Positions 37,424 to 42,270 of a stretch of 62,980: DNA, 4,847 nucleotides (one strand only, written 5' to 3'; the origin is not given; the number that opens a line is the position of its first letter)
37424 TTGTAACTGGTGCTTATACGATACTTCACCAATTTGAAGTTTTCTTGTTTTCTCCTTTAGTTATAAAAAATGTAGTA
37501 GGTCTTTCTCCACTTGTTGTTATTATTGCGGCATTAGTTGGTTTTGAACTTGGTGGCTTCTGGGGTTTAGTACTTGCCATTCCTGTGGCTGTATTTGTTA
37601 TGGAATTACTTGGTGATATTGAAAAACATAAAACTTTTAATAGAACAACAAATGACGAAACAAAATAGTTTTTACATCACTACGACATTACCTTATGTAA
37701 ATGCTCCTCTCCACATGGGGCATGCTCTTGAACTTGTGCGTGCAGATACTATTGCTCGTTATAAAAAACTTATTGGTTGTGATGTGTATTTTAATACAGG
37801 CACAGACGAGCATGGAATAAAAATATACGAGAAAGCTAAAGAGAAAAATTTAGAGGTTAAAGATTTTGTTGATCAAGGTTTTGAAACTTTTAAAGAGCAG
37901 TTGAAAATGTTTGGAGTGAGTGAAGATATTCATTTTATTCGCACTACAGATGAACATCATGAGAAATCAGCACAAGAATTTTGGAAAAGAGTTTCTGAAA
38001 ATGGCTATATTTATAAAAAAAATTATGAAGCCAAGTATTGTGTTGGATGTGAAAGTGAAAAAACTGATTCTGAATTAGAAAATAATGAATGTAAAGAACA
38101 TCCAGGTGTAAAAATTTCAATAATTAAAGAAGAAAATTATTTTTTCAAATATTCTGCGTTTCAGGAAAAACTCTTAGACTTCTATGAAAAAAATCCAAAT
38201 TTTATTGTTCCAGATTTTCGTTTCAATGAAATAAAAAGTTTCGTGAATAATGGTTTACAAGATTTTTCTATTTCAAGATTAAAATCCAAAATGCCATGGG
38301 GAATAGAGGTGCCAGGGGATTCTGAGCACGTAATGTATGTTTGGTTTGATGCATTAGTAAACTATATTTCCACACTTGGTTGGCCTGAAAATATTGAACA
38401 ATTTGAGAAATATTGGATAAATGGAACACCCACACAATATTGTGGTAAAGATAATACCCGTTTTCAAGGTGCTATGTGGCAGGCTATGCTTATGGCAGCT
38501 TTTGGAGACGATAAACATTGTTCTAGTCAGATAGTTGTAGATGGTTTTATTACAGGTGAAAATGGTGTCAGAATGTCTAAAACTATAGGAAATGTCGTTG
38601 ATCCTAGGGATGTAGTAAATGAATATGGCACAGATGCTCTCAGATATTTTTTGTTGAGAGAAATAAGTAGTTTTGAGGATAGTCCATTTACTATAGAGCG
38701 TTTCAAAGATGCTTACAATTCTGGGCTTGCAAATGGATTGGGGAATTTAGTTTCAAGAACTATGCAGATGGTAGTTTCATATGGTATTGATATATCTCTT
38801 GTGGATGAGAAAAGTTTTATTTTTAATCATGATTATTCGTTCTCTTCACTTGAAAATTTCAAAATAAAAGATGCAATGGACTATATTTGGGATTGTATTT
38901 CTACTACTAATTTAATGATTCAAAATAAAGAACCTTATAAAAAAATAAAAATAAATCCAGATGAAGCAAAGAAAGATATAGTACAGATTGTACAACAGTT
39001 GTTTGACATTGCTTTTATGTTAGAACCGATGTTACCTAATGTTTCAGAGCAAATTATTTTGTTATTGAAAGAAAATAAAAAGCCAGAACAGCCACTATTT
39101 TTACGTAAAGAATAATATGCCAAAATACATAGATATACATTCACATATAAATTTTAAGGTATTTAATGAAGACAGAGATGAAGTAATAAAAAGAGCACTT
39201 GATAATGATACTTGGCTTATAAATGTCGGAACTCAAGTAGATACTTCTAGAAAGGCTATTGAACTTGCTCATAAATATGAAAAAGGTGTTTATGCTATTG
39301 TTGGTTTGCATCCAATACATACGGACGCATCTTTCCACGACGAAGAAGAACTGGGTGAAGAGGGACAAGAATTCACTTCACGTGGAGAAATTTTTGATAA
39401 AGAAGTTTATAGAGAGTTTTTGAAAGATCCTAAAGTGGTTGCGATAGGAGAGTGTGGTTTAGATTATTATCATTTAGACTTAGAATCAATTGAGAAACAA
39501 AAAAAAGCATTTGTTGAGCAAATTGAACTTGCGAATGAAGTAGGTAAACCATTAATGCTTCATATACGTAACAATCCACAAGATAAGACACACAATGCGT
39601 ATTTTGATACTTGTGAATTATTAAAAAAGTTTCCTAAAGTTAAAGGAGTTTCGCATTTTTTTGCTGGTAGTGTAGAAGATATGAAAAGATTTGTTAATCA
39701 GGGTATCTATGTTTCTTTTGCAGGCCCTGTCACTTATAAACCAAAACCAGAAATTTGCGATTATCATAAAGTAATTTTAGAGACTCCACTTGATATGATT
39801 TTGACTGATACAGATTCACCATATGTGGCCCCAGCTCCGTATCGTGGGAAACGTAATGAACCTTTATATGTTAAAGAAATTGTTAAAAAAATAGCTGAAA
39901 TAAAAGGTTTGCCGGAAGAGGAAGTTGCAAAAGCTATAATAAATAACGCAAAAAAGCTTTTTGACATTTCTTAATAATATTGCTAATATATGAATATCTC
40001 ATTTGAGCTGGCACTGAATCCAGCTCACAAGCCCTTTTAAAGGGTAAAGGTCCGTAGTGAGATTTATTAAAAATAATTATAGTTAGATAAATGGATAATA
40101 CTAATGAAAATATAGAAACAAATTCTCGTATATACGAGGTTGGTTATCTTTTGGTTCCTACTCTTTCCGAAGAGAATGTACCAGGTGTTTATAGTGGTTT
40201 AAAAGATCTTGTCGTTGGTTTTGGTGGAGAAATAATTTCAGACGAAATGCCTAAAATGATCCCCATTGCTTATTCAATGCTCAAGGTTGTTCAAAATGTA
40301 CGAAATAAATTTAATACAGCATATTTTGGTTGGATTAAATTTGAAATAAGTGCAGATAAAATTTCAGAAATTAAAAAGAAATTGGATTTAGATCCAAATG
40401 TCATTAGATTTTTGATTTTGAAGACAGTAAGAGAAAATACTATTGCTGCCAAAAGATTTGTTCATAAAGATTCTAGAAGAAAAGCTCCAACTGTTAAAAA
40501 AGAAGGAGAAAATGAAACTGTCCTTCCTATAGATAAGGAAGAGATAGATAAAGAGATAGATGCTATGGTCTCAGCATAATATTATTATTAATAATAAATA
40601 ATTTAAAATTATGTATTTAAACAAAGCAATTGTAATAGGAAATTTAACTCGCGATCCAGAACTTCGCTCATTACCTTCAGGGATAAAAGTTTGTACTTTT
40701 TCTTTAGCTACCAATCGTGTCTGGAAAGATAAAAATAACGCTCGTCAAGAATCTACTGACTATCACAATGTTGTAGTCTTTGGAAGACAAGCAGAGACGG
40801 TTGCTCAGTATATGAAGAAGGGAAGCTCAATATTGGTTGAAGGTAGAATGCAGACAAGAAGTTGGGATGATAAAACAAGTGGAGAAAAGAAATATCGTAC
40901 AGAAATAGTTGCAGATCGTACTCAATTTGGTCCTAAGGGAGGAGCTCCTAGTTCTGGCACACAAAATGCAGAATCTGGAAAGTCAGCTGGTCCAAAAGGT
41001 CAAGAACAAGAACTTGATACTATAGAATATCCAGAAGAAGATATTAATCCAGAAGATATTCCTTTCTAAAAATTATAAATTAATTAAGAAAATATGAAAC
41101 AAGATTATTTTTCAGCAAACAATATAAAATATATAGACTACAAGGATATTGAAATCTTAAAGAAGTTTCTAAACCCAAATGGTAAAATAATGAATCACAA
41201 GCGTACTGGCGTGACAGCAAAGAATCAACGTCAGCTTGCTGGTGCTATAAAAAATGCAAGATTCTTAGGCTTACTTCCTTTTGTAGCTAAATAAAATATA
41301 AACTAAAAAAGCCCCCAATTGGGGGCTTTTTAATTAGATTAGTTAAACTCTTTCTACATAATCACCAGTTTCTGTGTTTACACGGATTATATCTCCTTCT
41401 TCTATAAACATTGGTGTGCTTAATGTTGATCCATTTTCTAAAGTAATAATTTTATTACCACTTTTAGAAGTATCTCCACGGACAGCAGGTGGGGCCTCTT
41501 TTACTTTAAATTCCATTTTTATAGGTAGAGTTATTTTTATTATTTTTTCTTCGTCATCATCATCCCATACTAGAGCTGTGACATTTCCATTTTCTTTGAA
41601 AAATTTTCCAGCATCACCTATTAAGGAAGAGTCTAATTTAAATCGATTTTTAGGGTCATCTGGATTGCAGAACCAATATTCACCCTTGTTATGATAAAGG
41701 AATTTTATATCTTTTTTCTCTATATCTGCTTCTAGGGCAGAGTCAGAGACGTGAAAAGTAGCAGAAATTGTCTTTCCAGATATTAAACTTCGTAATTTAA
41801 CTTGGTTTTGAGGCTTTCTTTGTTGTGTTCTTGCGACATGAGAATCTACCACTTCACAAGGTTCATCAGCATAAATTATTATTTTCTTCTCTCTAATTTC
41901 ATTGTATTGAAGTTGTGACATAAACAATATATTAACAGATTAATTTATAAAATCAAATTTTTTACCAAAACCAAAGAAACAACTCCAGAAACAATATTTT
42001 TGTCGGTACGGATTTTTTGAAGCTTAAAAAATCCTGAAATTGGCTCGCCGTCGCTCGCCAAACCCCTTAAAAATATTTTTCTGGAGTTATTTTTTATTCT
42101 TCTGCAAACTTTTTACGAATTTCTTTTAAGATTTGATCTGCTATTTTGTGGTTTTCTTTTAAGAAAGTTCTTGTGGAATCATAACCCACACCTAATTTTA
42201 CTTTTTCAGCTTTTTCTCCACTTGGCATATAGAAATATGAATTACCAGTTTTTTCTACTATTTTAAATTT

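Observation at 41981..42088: Family A: conserved 67-nt core inside a long stem that shows compensatory changes and a conserved bulged C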

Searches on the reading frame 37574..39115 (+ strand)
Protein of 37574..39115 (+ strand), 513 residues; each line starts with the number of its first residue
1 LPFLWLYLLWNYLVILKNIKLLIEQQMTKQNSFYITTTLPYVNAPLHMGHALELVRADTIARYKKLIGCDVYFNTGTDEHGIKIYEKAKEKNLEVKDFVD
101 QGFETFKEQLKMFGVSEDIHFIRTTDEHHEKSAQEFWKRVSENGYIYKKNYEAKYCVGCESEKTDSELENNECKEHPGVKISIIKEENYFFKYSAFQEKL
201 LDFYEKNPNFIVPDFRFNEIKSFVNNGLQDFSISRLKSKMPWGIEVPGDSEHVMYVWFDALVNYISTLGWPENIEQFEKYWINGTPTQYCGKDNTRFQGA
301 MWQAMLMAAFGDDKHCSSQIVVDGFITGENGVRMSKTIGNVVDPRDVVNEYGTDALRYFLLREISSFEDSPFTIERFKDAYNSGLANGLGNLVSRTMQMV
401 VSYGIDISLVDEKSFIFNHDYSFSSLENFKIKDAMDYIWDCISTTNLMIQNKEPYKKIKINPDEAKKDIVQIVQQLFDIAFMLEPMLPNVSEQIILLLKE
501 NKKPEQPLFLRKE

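Call 59: search_protein_families(library=pfam, proteins=[window:37574-39115:+], max_evalue=0.001)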
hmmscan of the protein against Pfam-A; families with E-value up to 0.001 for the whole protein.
window:37574-39115:+ (513 aa): 3 families
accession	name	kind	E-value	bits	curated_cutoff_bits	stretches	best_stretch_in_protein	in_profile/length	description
PF09334.17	tRNA-synt_1g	-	7.8e-93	311.8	20.1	2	162-397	158-391/391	tRNA synthetases class I (M)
PF00133.28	tRNA-synt_1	-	4.1e-42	144.8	22.7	2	26-247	18-244/414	tRNA synthetases class I (I, L, M and V)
PF01406.26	tRNA-synt_1e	-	5.7e-14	52.6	27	1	40-170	17-144/301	tRNA synthetases class I (C) catalytic domain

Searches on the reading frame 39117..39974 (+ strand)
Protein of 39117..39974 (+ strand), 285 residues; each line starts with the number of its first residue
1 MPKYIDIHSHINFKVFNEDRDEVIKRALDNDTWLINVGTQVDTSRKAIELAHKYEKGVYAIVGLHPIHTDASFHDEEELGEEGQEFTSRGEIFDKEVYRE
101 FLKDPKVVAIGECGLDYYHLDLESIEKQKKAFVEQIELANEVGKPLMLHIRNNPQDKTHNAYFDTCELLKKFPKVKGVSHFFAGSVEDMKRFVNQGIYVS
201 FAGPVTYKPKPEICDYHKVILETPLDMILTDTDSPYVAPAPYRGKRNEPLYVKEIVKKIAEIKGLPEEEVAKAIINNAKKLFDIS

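Call 59: search_protein_families(library=pfam, proteins=[window:39117-39974:+], max_evalue=0.001)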
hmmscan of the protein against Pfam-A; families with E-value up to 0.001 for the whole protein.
window:39117-39974:+ (285 aa): 1 family
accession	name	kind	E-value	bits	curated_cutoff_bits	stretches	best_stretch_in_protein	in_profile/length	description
PF01026.27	TatD_DNase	-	8.8e-73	245.2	27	1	5-282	1-252/253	TatD related DNase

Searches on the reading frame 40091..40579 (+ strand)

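Call 59: search_protein_families(library=pfam, proteins=[window:40091-40579:+], max_evalue=0.001)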
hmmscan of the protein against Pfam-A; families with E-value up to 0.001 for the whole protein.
window:40091-40579:+ (162 aa): 1 family
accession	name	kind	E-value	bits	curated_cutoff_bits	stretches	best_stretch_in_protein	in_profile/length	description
PF01250.22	Ribosomal_S6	-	2.1e-11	44.3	27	1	15-111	2-90/90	Ribosomal protein S6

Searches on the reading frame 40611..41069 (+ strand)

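Call 59: search_protein_families(library=pfam, proteins=[window:40611-41069:+], max_evalue=0.001)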
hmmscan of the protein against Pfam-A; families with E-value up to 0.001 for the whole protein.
window:40611-41069:+ (152 aa): 1 family
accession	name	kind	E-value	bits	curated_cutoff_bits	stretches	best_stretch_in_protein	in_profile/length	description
PF00436.31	SSB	-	1.3e-40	138.1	26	1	3-106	1-103/104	Single-strand binding protein family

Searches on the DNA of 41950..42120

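Call 23: search_rna_families(source=window, start=41950, end=42120, threshold=evalue, max_evalue=10, show_alignments=3)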
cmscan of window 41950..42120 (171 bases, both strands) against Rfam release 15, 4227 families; matches with E-value up to 10: 6.
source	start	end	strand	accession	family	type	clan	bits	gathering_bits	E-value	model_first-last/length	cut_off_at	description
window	41956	42093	+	RF01601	plasmodium_snoR26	Gene; snRNA; snoRNA; CD-box;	-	18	50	6.1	1-160/160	no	small nucleolar RNA snoR26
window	42059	42099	-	RF02068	STnc480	Gene; sRNA;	-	16.8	72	4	1-72/72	no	Enterobacterial sRNA STnc480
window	41979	42088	-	RF03790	MIR8008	Gene; miRNA;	-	15.4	66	1.2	1-55/55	no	MIR8008 microRNA precursor family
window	41996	42022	+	RF01334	CRISPR-DR21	Gene; CRISPR;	-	13.9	48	8.8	1-37/37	no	CRISPR RNA direct repeat element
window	41950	42035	+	RF02546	LSU_trypano_mito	Gene; rRNA;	CL00112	12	60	1.2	204-561/561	5'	Trypanosomatid mitochondrial large subunit ribosomal RNA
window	41979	42120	-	RF00125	IS128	Gene; sRNA;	-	11.6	80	3.1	81-209/209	5'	IS128 RNA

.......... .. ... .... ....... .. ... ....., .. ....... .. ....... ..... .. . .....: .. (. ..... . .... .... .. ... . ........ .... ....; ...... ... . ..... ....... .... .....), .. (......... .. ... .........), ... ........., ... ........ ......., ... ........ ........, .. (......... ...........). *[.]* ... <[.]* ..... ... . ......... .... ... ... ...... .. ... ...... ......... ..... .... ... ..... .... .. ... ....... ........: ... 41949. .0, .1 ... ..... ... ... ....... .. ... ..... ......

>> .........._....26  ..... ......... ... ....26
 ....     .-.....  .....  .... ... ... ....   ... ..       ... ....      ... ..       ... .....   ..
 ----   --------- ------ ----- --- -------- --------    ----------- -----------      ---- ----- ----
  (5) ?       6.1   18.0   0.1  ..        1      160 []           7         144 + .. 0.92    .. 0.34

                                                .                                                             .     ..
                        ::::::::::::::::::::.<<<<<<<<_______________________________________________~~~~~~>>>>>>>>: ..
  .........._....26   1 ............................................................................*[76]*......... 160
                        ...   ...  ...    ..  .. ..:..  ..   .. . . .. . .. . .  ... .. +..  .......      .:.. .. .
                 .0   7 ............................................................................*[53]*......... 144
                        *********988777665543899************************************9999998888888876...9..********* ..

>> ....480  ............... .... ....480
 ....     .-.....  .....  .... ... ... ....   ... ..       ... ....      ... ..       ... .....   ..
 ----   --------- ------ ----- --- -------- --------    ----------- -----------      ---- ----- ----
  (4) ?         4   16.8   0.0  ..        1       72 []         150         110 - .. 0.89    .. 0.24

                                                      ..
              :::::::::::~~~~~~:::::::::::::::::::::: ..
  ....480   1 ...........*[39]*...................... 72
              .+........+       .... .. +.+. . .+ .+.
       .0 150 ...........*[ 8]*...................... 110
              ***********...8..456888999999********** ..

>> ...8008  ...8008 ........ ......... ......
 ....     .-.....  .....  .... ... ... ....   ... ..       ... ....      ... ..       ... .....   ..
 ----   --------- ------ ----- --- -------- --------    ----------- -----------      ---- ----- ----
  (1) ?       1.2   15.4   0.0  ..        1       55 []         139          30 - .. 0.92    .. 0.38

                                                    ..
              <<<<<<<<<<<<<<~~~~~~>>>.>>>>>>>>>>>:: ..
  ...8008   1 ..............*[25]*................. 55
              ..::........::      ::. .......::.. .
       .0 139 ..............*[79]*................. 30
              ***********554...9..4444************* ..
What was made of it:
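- On Any Rfam family (including hammerhead, twister, Y RNA, SRP, 6S): The best hit at E up to 10 is noise (call 23).
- No match to any Rfam ribozyme even at E = 10 (call 23).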
